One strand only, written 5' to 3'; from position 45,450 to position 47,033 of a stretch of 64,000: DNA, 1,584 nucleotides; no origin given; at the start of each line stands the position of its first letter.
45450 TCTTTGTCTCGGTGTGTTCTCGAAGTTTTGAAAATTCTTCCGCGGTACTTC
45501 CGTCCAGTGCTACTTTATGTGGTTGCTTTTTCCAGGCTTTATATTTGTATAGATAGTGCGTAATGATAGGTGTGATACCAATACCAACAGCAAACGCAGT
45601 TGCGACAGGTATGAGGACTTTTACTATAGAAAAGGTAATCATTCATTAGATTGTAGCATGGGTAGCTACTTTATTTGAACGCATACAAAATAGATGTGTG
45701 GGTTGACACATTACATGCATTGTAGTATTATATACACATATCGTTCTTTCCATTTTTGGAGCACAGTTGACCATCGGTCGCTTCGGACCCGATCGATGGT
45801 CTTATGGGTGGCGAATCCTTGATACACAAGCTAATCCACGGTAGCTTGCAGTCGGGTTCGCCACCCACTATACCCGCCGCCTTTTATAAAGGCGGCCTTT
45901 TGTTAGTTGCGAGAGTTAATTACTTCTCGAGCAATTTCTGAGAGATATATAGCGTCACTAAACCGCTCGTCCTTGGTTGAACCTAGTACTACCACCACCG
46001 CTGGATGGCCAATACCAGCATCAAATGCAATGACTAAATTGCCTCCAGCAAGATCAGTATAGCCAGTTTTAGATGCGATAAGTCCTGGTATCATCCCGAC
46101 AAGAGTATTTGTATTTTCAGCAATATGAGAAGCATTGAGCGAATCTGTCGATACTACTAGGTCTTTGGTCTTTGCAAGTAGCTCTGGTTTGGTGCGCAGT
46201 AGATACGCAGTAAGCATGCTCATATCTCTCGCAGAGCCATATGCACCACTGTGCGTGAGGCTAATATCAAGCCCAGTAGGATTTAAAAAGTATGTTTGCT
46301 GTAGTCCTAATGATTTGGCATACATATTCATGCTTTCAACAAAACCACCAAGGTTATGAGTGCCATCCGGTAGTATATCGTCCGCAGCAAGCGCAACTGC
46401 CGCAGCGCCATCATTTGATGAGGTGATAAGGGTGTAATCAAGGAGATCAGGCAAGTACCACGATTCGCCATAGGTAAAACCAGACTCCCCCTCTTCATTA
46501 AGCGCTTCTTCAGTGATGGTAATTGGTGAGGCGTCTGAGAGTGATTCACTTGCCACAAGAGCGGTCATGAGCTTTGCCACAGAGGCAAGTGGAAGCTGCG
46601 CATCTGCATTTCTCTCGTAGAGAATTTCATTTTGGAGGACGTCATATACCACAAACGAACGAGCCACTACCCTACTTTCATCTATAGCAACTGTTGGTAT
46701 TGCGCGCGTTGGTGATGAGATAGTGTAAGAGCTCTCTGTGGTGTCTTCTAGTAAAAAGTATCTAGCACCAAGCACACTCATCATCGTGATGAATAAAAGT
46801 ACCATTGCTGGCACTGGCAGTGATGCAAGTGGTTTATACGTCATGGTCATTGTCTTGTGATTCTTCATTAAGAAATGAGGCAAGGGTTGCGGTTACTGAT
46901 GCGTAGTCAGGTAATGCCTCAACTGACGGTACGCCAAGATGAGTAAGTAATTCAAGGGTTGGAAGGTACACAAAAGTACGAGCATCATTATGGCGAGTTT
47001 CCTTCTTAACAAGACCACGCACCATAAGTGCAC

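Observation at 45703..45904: Second promoter-to-terminator structured RNA, between mraY and the D-Ala-D-Ala carboxypeptidase gene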

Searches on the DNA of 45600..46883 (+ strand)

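Call 4: search_rna_families(source=window, start=45600, end=46000, threshold=evalue, max_evalue=10, show_alignments=4)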
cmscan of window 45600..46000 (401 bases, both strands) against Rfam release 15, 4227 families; matches with E-value up to 10: 3.
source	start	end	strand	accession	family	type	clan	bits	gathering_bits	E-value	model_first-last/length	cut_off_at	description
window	45688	45745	-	RF04323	Pestivirus-3UTR-SLIV-SLII-BVDV-1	Gene; sRNA;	CL00151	20.6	90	4.5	1-128/128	no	Pestivirus 3' UTR SLIV and SLII bovine viral diarrhea virus (BVDV-1)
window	45793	45880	+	RF03372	mir-5918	Gene; miRNA;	-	17.8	69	1.2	1-85/85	no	mir-5918 microRNA precursor family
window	45829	45911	+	RF00519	suhB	Gene; sRNA;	CL00108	14.3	41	2.2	1-77/77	no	Makes More Granules Regulator RNA (mmgR)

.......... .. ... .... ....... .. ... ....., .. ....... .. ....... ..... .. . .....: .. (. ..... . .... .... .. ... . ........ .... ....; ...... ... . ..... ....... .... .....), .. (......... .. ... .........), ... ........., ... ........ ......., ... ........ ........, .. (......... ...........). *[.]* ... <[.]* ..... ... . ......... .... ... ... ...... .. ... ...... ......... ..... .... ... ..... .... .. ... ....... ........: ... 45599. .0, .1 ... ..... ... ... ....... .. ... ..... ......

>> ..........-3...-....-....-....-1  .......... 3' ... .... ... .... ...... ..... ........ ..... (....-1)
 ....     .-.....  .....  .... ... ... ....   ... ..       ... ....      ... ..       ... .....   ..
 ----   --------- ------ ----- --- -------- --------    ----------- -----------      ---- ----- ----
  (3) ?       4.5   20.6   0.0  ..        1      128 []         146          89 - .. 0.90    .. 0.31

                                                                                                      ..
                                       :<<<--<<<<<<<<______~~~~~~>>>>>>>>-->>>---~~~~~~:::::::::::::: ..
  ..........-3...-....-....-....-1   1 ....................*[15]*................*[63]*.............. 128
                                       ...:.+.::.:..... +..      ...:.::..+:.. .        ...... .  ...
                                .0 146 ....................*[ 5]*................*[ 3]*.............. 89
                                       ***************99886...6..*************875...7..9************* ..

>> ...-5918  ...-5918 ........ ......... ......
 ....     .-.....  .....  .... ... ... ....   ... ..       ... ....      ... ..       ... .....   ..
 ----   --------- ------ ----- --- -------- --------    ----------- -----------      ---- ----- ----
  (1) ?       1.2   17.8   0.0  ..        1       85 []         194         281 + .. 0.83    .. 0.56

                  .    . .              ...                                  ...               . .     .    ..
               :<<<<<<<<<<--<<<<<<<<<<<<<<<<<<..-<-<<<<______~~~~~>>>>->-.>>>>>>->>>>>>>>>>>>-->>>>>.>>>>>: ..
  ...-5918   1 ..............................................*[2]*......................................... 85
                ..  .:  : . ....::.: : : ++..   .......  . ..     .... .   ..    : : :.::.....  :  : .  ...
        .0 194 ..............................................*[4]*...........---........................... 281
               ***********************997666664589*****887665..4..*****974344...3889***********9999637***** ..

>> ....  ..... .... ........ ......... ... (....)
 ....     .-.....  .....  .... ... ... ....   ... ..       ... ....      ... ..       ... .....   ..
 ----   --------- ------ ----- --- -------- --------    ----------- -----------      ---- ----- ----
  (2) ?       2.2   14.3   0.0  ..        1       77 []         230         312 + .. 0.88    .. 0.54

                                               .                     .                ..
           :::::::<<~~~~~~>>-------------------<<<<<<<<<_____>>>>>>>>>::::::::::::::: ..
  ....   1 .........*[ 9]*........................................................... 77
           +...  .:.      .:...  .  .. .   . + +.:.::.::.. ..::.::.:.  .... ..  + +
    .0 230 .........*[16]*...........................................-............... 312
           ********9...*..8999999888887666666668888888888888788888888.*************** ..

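Call 34: build_rna_model(alignment_id=A2)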
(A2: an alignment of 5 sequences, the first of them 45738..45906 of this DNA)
Model R1 built from alignment A2 (5 sequences, 198 columns); structure: RNAalifold consensus.
model positions 174; base pairs 47; branch points 3; effective number of sequences 1.58; information 0.59 bits per position. Calibrated on 0.2 Mb of random sequence (short: E-values are rough).
structure used (alignment columns):
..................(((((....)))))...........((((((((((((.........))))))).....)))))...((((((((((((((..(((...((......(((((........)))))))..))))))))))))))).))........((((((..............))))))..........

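Call 35: search_with_rna_model(model_id=R1, sources=[window, L001, L002, L003, L004, L006, L016, L018, L019, L020, L021], max_evalue=10)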
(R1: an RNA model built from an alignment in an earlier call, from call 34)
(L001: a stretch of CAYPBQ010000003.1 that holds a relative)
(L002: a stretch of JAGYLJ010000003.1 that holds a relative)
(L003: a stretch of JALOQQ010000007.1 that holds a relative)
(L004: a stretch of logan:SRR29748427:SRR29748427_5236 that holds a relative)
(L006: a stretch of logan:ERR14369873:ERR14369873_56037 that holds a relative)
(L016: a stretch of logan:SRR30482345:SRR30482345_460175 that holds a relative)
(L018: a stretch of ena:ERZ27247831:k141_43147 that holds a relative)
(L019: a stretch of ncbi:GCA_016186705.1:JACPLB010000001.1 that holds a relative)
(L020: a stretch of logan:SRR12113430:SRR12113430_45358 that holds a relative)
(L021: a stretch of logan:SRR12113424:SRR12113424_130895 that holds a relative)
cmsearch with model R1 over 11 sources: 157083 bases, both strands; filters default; matches with E-value up to 10: 8.
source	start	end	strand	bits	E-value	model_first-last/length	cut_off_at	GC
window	45733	45906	+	205.4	8.8e-50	1-174/174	no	0.51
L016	2733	2911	-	189.1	1.2e-45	1-174/174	no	0.48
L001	4974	5145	-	143.7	3.3e-34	1-174/174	no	0.51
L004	3953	4135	-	104.5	2.5e-24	1-174/174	no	0.49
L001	4970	5115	+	32.2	4.5e-06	1-174/174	no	0.55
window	45805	45867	-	22.7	0.0011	73-135/174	no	0.56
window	45769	45801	-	14.8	0.11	37-69/174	no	0.64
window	45876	45896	-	12.1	0.56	144-164/174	no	0.57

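Call 49: search_with_rna_model(model_id=R1, sources=[L022, L023, L011, L012, L013, L014, L015], max_evalue=1)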
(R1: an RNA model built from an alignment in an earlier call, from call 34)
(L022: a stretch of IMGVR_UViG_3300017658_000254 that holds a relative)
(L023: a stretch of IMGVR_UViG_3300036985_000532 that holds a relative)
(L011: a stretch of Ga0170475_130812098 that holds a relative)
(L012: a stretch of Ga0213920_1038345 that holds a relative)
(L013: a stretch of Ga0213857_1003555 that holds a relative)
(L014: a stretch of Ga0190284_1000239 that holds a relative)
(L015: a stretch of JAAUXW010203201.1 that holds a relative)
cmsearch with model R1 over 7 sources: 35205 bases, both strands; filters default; matches with E-value up to 1: 7.
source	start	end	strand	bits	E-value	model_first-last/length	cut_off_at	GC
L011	23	102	-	25.2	6e-05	73-135/174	no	0.7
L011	1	138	+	23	0.00021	51-174/174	5'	0.7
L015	735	886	-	17.7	0.0047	1-174/174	no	0.42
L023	1526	1579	+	13.2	0.064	75-133/174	no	0.69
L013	856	1041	+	12.4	0.1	1-174/174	no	0.41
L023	1526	1579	-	11.1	0.22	75-133/174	no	0.69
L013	843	1032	-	9.7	0.48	1-174/174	no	0.41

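Call 51: search_with_rna_model(model_id=R1, sources=[window, L007, L016, L001, L004], max_evalue=1e-10, make_alignment=true)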
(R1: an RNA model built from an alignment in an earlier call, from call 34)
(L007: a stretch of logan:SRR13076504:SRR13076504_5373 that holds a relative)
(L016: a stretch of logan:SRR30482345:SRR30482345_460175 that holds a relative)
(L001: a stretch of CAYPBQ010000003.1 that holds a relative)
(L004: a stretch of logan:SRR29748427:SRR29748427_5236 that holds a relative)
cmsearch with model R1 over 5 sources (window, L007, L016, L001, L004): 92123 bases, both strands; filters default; matches with E-value up to 1e-10: 5.
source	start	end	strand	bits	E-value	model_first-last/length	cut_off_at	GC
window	45733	45906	+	205.4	5.2e-50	1-174/174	no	0.51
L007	3939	4110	-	196.8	7.5e-48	1-174/174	no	0.51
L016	2733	2911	-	189.1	6.8e-46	1-174/174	no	0.48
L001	4974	5145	-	143.7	2e-34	1-174/174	no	0.51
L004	3953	4135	-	104.5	1.5e-24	1-174/174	no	0.49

Alignment A3: 5 matches aligned to the model, 195 columns, each read 5' to 3' on its own strand. Consensus structure (alignment columns), stored with it:
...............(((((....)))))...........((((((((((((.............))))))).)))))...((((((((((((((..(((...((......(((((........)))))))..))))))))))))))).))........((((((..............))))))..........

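Call 57: search_with_rna_model(model_id=R1, sources=[L005, L008, L009, L010, L017, L024, L025, L026, L027, L028, L029, L030], max_evalue=0.01, make_alignment=true)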
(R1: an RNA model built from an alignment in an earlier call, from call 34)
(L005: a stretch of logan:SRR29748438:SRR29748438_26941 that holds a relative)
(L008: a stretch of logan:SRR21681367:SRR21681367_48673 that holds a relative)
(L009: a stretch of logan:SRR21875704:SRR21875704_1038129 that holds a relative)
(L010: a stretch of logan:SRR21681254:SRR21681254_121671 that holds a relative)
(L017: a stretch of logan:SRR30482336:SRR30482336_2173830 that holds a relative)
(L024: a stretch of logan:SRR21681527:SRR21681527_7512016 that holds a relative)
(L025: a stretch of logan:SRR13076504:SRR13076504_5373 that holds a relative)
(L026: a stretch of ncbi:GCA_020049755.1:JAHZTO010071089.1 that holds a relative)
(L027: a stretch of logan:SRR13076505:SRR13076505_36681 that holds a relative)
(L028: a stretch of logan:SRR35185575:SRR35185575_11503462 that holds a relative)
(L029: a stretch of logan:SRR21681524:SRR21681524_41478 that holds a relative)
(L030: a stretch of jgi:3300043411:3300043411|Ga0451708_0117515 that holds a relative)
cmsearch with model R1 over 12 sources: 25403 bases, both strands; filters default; matches with E-value up to 0.01: 12.
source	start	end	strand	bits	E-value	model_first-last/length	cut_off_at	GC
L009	1027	1200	-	206.3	8.5e-51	1-174/174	no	0.51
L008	1066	1237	-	196.8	2.1e-48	1-174/174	no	0.51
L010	1187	1358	-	196.8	2.1e-48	1-174/174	no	0.51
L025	739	910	-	196.8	2.1e-48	1-174/174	no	0.51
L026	407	578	-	196.8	2.1e-48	1-174/174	no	0.51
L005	3953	4135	-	104.5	4.1e-25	1-174/174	no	0.49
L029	1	106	-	102.3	1.5e-24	1-107/174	3'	0.48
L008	1105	1166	+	25.1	4.6e-05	73-135/174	no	0.56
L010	1226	1287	+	25.1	4.6e-05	73-135/174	no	0.56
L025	778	839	+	25.1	4.6e-05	73-135/174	no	0.56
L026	446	507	+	25.1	4.6e-05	73-135/174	no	0.56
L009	1066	1128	+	22.7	0.00018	73-135/174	no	0.56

Alignment A4: 12 matches aligned to the model, 192 columns, each read 5' to 3' on its own strand. Consensus structure (alignment columns), stored with it:
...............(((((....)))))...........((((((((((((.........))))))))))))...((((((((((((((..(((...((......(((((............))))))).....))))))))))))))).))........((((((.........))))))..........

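Call 64: search_rna_families(sources=[L001, L004, L016], threshold=evalue, max_evalue=10)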
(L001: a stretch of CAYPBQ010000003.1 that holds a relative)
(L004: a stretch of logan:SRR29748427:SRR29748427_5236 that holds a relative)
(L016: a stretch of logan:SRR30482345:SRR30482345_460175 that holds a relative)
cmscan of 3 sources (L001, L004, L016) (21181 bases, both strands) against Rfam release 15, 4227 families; matches with E-value up to 10: 5.
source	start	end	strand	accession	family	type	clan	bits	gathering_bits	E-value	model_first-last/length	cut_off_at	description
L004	6645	6723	-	RF01054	preQ1-II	Cis-reg; riboswitch;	-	26.5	47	1.1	1-99/99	no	PreQ1-II (pre queuosine) riboswitch aptamer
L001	7369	7489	+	RF01509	Afu_300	Gene; snRNA; snoRNA; CD-box;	-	22.4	40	2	1-91/91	no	A. fumigatus snoRNA Afu_300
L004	4095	4148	+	RF02427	SpF10_sRNA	Gene; sRNA;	-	22.4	60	3.1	1-57/57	no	Streptococcus sRNA SpF10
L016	5135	5255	+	RF01509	Afu_300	Gene; snRNA; snoRNA; CD-box;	-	19.8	40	8.6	1-91/91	no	A. fumigatus snoRNA Afu_300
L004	3164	3218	+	RF00283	SCARNA18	Gene; snRNA; snoRNA; scaRNA;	-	19.3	40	4.4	1-83/83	no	small Cajal body-specific RNA 18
